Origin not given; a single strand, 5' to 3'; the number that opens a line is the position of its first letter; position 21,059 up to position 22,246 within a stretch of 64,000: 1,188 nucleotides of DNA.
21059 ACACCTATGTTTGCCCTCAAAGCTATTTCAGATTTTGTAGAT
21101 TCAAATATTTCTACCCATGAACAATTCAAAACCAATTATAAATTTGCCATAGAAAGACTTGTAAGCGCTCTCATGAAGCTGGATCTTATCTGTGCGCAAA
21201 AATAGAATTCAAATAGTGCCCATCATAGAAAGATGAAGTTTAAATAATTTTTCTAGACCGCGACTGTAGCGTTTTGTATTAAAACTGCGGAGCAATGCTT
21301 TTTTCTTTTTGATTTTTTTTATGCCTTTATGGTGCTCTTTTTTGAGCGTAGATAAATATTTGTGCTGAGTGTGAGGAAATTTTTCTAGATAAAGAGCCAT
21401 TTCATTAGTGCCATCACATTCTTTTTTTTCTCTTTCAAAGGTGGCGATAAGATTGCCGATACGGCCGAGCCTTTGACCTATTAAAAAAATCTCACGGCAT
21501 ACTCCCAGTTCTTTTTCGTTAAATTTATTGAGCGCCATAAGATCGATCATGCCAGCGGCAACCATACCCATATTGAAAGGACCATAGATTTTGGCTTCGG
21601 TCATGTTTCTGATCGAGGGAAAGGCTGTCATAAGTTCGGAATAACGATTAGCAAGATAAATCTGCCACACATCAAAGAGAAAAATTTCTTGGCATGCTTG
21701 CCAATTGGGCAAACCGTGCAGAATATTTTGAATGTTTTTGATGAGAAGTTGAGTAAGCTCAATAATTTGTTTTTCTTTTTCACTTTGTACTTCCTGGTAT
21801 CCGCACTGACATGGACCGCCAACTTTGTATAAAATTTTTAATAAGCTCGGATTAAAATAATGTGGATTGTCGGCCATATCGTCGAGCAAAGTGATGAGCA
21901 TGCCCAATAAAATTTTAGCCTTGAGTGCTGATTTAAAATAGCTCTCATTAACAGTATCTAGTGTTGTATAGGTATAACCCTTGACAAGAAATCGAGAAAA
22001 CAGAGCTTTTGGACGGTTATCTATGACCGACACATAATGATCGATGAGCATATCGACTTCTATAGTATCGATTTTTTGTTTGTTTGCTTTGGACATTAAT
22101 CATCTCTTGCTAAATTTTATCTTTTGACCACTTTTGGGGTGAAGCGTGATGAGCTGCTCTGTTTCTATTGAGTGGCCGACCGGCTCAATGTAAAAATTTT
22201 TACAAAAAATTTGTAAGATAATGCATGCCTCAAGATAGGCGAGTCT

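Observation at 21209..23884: Minimal terpene cluster: P450 coupled to a non-canonical class I terpene synthase, preceded by a Sel1 protein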

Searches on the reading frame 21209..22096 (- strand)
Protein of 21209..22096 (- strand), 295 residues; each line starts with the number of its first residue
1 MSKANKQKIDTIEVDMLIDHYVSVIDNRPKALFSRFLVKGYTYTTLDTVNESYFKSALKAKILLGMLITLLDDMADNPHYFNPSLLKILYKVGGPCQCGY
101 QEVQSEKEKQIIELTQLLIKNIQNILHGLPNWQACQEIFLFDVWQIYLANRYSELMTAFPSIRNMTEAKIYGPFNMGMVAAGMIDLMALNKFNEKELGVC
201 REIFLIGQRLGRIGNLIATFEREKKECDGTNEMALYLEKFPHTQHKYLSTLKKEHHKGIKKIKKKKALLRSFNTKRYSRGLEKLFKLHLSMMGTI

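Call 3: search_protein_families(library=pfam, proteins=[window:21209-22096:-], max_evalue=1)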
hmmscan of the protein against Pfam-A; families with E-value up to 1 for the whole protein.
window:21209-22096:- (295 aa): 2 families
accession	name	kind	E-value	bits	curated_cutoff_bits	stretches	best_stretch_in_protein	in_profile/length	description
PF03936.21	Terpene_synth_C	-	0.072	12.8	26.3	0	196-254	172-234/241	Terpene synthase family, metal binding domain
PF19314.4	DUF5917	-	0.16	12.5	27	0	63-91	4-32/94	Family of unknown function (DUF5917)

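Call 4: search_protein_families(library=ncbifam, proteins=[window:21209-22096:-], max_evalue=1)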
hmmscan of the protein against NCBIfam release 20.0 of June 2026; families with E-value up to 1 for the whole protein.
window:21209-22096:- (295 aa): 2 families
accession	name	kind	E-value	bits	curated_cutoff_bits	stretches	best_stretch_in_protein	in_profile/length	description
TIGR04549.1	LP_HExxH_w_tonB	subfamily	0.079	12.2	75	1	223-286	192-252/261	substrate import-associated zinc metallohydrolase lipoprotein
NF005248.0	PRK06759.1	equivalog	0.18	11.5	133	1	6-45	88-127/156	RNA polymerase factor sigma-70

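Call 5: find_homologous_proteins(query=window:21209-22096:-, max_evalue=0.001)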
Query window:21209-22096:- (295 aa): 54 proteins with E <= 0.001 among 869 candidates.
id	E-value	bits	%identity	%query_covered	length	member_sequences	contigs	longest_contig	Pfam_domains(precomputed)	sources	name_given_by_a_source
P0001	5.8e-195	664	100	100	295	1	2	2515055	-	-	-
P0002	6.5e-104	365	59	98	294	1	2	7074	-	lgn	-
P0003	1.9e-102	360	59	96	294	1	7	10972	-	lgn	-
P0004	1.3e-99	351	57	97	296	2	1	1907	-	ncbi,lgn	-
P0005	1.0e-96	342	56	99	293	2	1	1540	-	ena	-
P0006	9.3e-95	335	56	95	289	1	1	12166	-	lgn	-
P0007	1.5e-83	298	50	95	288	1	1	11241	-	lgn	-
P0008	1.4e-68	249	46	96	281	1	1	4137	-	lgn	-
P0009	1.7e-68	249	46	96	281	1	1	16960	-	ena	-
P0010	3.5e-67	245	44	96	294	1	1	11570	-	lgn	-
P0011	7.5e-66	240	47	97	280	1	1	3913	-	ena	-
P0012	1.6e-65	239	46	97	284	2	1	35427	-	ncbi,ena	-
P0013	4.4e-65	238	44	96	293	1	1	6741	-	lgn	-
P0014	8.3e-65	237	41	100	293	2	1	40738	-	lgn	-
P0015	8.4e-65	237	44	96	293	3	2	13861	-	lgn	-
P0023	1.2e-62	230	42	96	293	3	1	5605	-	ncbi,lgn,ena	-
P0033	6.9e-60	221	42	96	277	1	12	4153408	-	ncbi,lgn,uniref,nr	ncbi:isoprenoid biosynthesis enzyme family protein [Peredibacter starrii]|uniref:Phytoene synthase n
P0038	6.8e-58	214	42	100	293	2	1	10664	-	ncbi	-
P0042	8.7e-57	211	43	96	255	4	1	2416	-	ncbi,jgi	jgi:hypothetical protein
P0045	1.3e-54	204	41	95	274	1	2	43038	-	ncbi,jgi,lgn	jgi:hypothetical protein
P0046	5.2e-54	202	39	98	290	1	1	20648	PF03936.22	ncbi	-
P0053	1.3e-43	167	41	83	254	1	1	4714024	-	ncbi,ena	-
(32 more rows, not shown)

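Call 6: search_solved_structures(query=window:21209-22096:-, max_evalue=10, show_alignments=3)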
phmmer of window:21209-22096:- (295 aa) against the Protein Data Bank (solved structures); distinct sequences matched with E-value up to 10: 3.
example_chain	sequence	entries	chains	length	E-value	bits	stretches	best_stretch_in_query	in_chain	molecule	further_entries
2l42_A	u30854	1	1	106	0.085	15.4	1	23-71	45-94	DNA-binding protein RAP1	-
2f2l_X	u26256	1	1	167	1.7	11.2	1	174-246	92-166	Peptidoglycan recognition protein-LC isoform LCx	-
6zu5_LBB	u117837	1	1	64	3.1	10.2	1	242-280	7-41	eL29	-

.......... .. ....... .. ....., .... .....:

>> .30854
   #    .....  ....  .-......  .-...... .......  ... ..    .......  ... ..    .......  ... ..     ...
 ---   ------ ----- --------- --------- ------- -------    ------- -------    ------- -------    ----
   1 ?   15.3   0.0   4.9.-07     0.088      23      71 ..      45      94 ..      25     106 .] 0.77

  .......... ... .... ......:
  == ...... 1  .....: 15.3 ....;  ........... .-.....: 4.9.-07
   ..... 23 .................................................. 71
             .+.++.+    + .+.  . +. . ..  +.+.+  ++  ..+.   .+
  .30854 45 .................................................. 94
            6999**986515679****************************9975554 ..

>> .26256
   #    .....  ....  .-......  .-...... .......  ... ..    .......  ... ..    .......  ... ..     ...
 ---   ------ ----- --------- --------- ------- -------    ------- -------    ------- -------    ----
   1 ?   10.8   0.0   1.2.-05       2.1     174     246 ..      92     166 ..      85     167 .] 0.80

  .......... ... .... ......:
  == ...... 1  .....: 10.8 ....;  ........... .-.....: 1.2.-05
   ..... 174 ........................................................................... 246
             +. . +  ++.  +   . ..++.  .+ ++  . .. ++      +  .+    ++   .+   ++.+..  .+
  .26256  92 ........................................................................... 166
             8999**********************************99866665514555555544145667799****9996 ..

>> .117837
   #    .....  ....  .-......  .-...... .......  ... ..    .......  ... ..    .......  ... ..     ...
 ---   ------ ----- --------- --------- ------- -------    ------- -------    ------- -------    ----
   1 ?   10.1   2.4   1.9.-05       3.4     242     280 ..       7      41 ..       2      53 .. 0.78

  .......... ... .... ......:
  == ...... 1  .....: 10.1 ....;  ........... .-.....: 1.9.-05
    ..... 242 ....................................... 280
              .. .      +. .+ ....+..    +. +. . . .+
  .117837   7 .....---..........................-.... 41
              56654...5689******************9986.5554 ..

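Call 8: search_solved_structures(query=A1, max_evalue=10, show_alignments=3)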
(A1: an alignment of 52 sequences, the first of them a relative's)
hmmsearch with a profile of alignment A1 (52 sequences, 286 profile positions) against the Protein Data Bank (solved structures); distinct sequences matched with E-value up to 10: 0.

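Call 9: search_protein_families(library=pfam, alignment_id=A1, max_evalue=1)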
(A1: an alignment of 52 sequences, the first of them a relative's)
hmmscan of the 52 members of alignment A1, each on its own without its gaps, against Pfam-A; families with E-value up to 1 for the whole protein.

A. member 1, P0001 (295 aa): 2 families
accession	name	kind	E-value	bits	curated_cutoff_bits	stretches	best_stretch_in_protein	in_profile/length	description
PF03936.21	Terpene_synth_C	-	0.072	12.8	26.3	0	196-254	172-234/241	Terpene synthase family, metal binding domain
PF19314.4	DUF5917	-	0.16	12.5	27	0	63-91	4-32/94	Family of unknown function (DUF5917)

B. families by the number of members that match (of 52 scanned): 17 families
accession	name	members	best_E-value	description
PF19086.5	Terpene_syn_C_2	15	0.0019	Terpene synthase family 2, C-terminal metal binding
PF03936.21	Terpene_synth_C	14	1.6e-05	Terpene synthase family, metal binding domain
PF16139.11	DUF4847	3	0.069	Domain of unknown function (DUF4847)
PF03127.19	GAT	2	0.022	GAT domain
PF10330.14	Stb3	2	0.24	Putative Sin3 binding protein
PF07667.16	DUF1600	1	0.026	Protein of unknown function (DUF1600)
PF16248.10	DUF4905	1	0.029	Domain of unknown function (DUF4905)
PF11768.14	Frtz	1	0.046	WD repeat-containing and planar cell polarity effector protein Fritz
PF01628.27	HrcA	1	0.058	HrcA protein C terminal domain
PF13797.11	Post_transc_reg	1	0.067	Post-transcriptional regulator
PF12086.13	DUF3563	1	0.094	Protein of unknown function (DUF3563)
PF24387.1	AEP-like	1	0.12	Archaeo-eukaryotic primase 1D-like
PF11879.13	DUF3399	1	0.12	Domain of unknown function (DUF3399)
PF19314.4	DUF5917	1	0.16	Family of unknown function (DUF5917)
PF02024.20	Leptin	1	0.2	Leptin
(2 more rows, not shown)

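Call 11: find_related_loci(query=A1, collection=genome_contigs, flank=8000)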
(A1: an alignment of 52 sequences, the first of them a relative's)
Query A1 (295 aa) in genome_contigs; peptide patterns used: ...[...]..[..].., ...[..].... (x = any residue, [..] = any of these).
128 stretches matched a pattern; 41 encode a relative of the query (tblastn E <= 1e-3); 41 distinct loci.
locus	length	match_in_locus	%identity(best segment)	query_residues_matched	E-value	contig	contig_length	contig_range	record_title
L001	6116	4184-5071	55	1-295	4e-105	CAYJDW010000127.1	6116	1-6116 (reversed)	MAG TPA_asm: uncultured Myxococcales bacterium isolate ERP123247_co1_73 genome assembly, contig: NODE_8504_length_6116_c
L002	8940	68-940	45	3-295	6e-74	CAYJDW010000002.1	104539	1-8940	MAG TPA_asm: uncultured Myxococcales bacterium isolate ERP123247_co1_73 genome assembly, contig: NODE_87_length_104539_c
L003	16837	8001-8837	46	13-295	9e-73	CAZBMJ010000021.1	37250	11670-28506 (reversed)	MAG TPA_asm: uncultured Myxococcales bacterium isolate SRP286056_co1_508 genome assembly, contig: NODE_1171_length_37250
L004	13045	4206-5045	43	14-295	3e-69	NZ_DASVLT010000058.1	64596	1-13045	MAG: Bdellovibrio sp. isolate SMAG_U3081 k141_71623, whole genome shotgun sequence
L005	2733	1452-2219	44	10-295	2e-69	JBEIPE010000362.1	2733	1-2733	MAG: Halobacteriovoraceae bacterium isolate Sample-106-S6-bin-4 Sample_106_S6-bin_4-k141_524940, whole genome shotgun se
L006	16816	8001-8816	42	14-288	2e-66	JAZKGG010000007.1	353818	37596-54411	MAG: Bdellovibrionota bacterium isolate DC_RB_04_SPN110320-bin035_1 DCRB04SPN_B035_1_000000000007, whole genome shotgun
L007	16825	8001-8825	39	13-295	2e-65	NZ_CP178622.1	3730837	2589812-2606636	Bdellovibrio sp. HCB117 chromosome, complete genome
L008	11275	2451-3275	43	17-295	2e-64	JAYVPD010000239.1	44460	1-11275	MAG: Pseudobdellovibrionaceae bacterium isolate GL72_DN_metabat_174_sub GL72_DN_metabat_174_sub_238, whole genome shotgu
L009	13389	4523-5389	42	3-295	3e-64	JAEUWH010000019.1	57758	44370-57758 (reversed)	MAG: Bdellovibrionaceae bacterium isolate new MAG-402 k141_1545778, whole genome shotgun sequence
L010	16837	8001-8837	41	14-295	3e-64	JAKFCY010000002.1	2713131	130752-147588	MAG: Bdellovibrio sp. isolate LC033 contig-124_0, whole genome shotgun sequence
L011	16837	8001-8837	41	14-295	3e-64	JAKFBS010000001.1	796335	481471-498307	MAG: Bdellovibrio sp. isolate LC001 contig-124_1, whole genome shotgun sequence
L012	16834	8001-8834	43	13-295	9e-67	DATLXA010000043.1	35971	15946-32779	MAG TPA_asm: Bacteriovoracaceae bacterium isolate SMAG_U13234 k141_90437, whole genome shotgun sequence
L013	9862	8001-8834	42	14-295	1e-61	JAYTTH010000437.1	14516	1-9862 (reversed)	MAG: Pseudobdellovibrionaceae bacterium isolate GFS_5333 GFS_5333_436, whole genome shotgun sequence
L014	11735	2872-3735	39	6-295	9e-61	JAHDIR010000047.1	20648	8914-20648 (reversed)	MAG: Bdellovibrionales bacterium isolate MAG-98 RZ_7322, whole genome shotgun sequence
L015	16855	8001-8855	40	8-295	1e-59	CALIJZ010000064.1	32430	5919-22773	MAG: uncultured Bacteriovoracaceae bacterium isolate R4_Bin_MAXBIN__090_sub_1 genome assembly, contig: c_000004385139, w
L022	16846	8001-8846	40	9-289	5e-57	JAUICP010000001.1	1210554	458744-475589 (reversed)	MAG: Bdellovibrionia bacterium isolate 7_bin.39 NODE_2_length_1210554_cov_5.528134, whole genome shotgun sequence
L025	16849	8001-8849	40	27-295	1e-54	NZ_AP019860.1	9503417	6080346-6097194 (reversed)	Candidatus Uabimicrobium amorphum strain SRT547 chromosome, complete genome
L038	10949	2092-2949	37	14-295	3e-44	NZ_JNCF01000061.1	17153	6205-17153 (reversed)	Legionella norrlandica strain LEGN contig_30, whole genome shotgun sequence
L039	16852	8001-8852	32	10-295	1e-40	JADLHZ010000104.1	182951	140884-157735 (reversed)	MAG: Deltaproteobacteria bacterium isolate SJ496 c_000001210232, whole genome shotgun sequence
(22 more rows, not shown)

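Call 18: predict_structure(alignment_id=A1)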
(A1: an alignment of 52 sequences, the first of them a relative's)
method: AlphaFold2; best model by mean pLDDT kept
length: 295 residues; sequences in the alignment: 52
mean_pLDDT: 92.9   pTM: 0.91
mean pLDDT of the five models: 92.9, 92.7, 92.3, 91.4, 91.3
residues with pLDDT >= 90: 265; 70-90: 9; 50-70: 13; < 50: 8
segments of 3 or more residues with pLDDT < 50: 1-8
pLDDT, mean of each block of 10 residues (from residue 1): 43 86 96 97 98 97 98 95 94 68 84 95 97 97 97 96 96 96 98 95 98 98 94 95 96 98 96 98 98 95
secondary structure, 60 per line:
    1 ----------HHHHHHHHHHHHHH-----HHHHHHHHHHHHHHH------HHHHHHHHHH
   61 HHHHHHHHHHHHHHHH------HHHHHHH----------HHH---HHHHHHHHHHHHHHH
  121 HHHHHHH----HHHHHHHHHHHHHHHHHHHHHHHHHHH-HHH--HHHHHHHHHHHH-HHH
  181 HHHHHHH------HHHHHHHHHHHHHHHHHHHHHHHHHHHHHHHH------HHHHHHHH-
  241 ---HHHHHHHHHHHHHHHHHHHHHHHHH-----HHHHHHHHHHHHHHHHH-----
elements in order: H11-24 H30-44 H51-76 H83-89 H106-127 H132-158 H165-176 H178-187 H194-225 H232-239 H244-268 H274-290

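Call 21: fold_search(model_id=the predicted structure, library=pdb)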
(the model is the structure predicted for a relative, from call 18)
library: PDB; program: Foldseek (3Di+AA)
matches with E <= 10: 784; with E <= 0.001: 48
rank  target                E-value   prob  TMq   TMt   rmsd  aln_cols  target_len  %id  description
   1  8b4l_A                9.6e-05  1.00  0.63  0.61   5.2       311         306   14  Crystal structure of a selenomethionine-labeled hydropyrene synthase (M75L variant) in its closed conformation (released 2023-10-04)
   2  8b4l_D                1.2e-04  1.00  0.63  0.61   5.5       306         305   12  Crystal structure of a selenomethionine-labeled hydropyrene synthase (M75L variant) in its closed conformation (released 2023-10-04)
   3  8b4l_F                1.3e-04  1.00  0.63  0.61   5.5       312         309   13  Crystal structure of a selenomethionine-labeled hydropyrene synthase (M75L variant) in its closed conformation (released 2023-10-04)
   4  9kgb                  1.5e-04  1.00  0.67  0.60   5.8       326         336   15  Crystal structure of tolypothrichol synthase (released 2025-04-09)
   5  5yo8_B                1.5e-04  1.00  0.65  0.57   6.0       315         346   13  Crystal structure of beta-C25/C30/C35-prene synthase (released 2018-05-09)
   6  9hqz_A                1.7e-04  1.00  0.66  0.64   5.2       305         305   12  T-Muurolol Synthase from Roseiflexus castenholzii (TmS) in complex with converted 1,2-DHNPP (compound 1) (released 2025-12-24)
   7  3n0g_B                1.7e-04  1.00  0.64  0.39   7.9       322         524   12  Crystal Structure of Isoprene Synthase from Grey Poplar Leaves (Populus x canescens) in complex with three Mg2+ ions a (released 2010-07-21)
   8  7bzc                  1.8e-04  1.00  0.67  0.40   6.3       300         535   13  Crystal structure of plant sesterterpene synthase AtTPS18 complexed with farnesyl thiolodiphosphate (FSPP) (released 2020-09-23)
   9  5yo8_A                1.8e-04  1.00  0.65  0.57   5.9       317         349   13  Crystal structure of beta-C25/C30/C35-prene synthase (released 2018-05-09)
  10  8b4l_C                1.8e-04  1.00  0.62  0.60   5.6       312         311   13  Crystal structure of a selenomethionine-labeled hydropyrene synthase (M75L variant) in its closed conformation (released 2023-10-04)
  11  3n0f_A                2.2e-04  1.00  0.68  0.41   5.0       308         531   12  Crystal Structure of Isoprene Synthase from Grey Poplar Leaves (Populus x canescens) (released 2010-07-21)
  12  8b4l_B                2.2e-04  1.00  0.62  0.60   5.5       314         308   14  Crystal structure of a selenomethionine-labeled hydropyrene synthase (M75L variant) in its closed conformation (released 2023-10-04)
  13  6loo_A                2.3e-04  1.00  0.64  0.56   6.0       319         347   12  Crystal Structure of Class IB terpene synthase bound with geranylcitronellyl diphosphate (released 2020-11-18)
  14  8b4m_B                2.4e-04  1.00  0.64  0.62   5.4       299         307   12  Crystal structure of a hydropyrene synthase (M75L variant) in its closed conformation (released 2023-10-04)
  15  8b4l_E                2.4e-04  1.00  0.62  0.60   5.4       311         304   14  Crystal structure of a selenomethionine-labeled hydropyrene synthase (M75L variant) in its closed conformation (released 2023-10-04)
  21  3n0g_A                3.3e-04  1.00  0.64  0.39   7.9       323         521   13  Crystal Structure of Isoprene Synthase from Grey Poplar Leaves (Populus x canescens) in complex with three Mg2+ ions a (released 2010-07-21)
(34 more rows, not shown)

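Call 22: search_protein_families(library=pfam, proteins=[L006:5858-6721:-, L004:5045-6325:+, L004:6322-7023:+, L022:8867-9277:+, L038:806-2074:+, L038:2071-2952:+], max_evalue=0.01)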
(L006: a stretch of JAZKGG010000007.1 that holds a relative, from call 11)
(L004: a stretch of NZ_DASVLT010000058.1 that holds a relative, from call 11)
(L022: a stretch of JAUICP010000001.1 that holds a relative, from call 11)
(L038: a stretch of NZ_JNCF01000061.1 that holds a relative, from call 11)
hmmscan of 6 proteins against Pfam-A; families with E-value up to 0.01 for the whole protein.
L006:5858-6721:- (287 aa): 2 families
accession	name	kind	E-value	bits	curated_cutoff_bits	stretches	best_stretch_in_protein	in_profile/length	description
PF00126.33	HTH_1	-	4.2e-17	62.3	26.6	1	4-62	2-60/60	Bacterial regulatory helix-turn-helix protein, lysR family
PF03466.25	LysR_substrate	-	2.1e-09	37.5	28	1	92-250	9-177/209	LysR substrate binding domain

L004:5045-6325:+ (426 aa): 4 families
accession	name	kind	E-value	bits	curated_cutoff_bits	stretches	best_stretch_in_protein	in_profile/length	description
PF13450.12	NAD_binding_8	-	1.5e-05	25.6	21.9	1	8-41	1-34/68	NAD(P)-binding Rossmann-like domain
PF01266.30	DAO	-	0.00015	21.8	27.9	1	6-38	2-35/353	FAD dependent oxidoreductase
PF01494.25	FAD_binding_3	-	0.0022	17.7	22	0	6-36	4-34/349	FAD binding domain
PF03486.20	HI0933_like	-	0.0086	16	50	0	6-39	3-36/244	HI0933-like protein Rossmann domain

L004:6322-7023:+ (233 aa): 6 families
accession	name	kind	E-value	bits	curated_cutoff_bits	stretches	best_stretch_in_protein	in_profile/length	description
PF17172.10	GST_N_4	-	1.5e-24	87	30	1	18-116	1-98/99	Glutathione S-transferase N-terminal domain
PF17171.9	GST_C_6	-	1.5e-18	66.7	28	1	167-227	2-63/64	Glutathione S-transferase, C-terminal domain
PF10568.15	Tom37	-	9.5e-16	58.7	25.1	1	20-133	1-115/124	Outer mitochondrial membrane transport complex protein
PF13417.12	GST_N_3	-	8e-07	29.7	22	1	16-78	6-71/75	Glutathione S-transferase, N-terminal domain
PF13409.12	GST_N_2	-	4.4e-06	27.6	25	1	17-75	2-68/70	Glutathione S-transferase, N-terminal domain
PF14497.11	GST_C_3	-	0.0012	19.4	21.6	1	168-228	33-91/104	Glutathione S-transferase, C-terminal domain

L022:8867-9277:+ (136 aa): 1 family
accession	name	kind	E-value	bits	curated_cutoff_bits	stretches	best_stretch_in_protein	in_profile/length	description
PF04828.22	GFA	-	7e-25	87.8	24.3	1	1-111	1-114/115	Glutathione-dependent formaldehyde-activating enzyme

L038:806-2074:+ (422 aa): 1 family
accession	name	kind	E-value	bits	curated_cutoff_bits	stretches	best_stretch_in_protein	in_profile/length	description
PF00067.27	p450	-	5.8e-72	243.4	22.8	1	19-399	26-440/462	Cytochrome P450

L038:2071-2952:+ (293 aa): 0 families

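Call 23: find_encoding_contigs(protein=P0002, flank=6000, max_places=3)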
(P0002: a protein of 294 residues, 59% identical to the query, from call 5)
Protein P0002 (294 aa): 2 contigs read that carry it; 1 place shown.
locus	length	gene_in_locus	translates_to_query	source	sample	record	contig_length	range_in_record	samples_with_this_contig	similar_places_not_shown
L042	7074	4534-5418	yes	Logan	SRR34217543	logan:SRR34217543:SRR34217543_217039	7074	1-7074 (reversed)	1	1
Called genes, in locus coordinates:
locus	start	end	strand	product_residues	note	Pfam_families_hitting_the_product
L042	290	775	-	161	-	PF03831:YjdM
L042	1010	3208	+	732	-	PF00082:Peptidase_S8, PF06119:NIDO (faint)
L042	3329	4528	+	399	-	PF00067:p450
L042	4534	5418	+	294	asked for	-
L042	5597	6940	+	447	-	PF24247:DUF7450 (faint)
